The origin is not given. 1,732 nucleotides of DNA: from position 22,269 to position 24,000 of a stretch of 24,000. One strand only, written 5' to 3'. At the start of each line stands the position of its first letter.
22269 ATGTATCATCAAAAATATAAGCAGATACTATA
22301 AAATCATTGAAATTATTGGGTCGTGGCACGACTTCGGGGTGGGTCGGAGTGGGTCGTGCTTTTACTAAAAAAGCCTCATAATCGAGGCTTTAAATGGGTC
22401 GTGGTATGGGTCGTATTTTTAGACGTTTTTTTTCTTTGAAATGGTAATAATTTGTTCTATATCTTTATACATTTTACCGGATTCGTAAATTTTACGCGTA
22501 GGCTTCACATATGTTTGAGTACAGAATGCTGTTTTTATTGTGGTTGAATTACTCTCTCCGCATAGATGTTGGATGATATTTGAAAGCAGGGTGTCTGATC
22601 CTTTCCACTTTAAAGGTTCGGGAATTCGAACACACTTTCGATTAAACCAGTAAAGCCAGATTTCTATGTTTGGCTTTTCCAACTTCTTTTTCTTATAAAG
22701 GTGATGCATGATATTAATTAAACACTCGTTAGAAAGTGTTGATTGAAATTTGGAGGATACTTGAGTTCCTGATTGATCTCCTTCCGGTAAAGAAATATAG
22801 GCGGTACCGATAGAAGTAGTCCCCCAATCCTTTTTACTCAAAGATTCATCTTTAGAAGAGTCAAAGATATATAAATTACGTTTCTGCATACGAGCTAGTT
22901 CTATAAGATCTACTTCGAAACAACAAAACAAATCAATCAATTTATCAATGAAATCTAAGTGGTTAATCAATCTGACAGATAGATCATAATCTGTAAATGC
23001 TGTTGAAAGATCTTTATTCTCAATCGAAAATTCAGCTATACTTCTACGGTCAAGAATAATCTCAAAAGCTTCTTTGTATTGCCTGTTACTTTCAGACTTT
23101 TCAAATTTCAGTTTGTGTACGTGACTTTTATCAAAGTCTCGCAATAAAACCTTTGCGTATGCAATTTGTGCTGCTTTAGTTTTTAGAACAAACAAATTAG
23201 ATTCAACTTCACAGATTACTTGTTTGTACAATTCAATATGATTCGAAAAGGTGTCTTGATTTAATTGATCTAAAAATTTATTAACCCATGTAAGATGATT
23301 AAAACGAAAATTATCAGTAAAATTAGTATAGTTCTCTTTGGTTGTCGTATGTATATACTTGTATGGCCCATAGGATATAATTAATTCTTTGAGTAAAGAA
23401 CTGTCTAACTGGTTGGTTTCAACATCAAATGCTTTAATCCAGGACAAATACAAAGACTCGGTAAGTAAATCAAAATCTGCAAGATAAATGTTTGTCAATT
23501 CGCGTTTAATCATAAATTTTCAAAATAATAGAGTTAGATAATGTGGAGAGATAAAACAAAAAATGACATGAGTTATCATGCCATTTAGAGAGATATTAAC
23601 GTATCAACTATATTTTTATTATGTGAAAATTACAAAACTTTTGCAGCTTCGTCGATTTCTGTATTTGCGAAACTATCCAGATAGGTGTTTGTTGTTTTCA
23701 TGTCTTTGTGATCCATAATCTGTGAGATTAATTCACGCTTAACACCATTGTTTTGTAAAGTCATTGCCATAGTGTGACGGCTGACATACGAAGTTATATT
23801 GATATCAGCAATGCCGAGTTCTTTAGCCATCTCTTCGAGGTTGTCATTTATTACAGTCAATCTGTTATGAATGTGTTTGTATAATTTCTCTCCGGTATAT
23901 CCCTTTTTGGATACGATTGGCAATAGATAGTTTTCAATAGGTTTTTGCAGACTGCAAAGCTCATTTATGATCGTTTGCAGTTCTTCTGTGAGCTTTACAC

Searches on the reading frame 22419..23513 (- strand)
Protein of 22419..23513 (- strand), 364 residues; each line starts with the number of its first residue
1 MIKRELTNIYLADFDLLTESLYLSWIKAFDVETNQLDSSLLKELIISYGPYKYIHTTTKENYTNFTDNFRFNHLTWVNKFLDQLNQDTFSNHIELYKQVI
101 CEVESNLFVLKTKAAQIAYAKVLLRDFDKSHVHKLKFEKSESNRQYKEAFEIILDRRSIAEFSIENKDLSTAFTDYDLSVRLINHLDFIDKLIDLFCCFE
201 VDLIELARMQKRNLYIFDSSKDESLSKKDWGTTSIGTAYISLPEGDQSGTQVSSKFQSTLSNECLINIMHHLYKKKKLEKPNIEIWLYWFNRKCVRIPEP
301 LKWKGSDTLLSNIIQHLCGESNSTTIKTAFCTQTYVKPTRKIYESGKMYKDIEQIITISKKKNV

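Call 7: search_protein_families(library=pfam, proteins=[window:22419-23513:-], max_evalue=0.01)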
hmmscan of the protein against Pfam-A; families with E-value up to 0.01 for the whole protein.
window:22419-23513:- (364 aa): 0 families

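Call 54: find_encoding_contigs(protein=window:22419-23513:-, flank=10000, max_places=4)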
Protein window:22419-23513:- (364 aa): 1 contig read that carries it; 1 place shown.
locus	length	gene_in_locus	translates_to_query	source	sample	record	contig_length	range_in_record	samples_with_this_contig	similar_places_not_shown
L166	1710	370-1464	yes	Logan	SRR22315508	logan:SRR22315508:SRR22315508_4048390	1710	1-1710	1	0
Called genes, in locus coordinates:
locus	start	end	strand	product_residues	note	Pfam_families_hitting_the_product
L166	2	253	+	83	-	?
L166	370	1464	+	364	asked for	-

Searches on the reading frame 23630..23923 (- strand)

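Call 7: search_protein_families(library=pfam, proteins=[window:23630-23923:-], max_evalue=0.01)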
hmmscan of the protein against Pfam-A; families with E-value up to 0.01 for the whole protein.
window:23630-23923:- (97 aa): 1 family
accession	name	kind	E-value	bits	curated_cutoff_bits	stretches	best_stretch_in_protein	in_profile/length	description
PF00589.27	Phage_integrase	-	1.7e-08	34.9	27.1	1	25-85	110-169/172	Phage integrase family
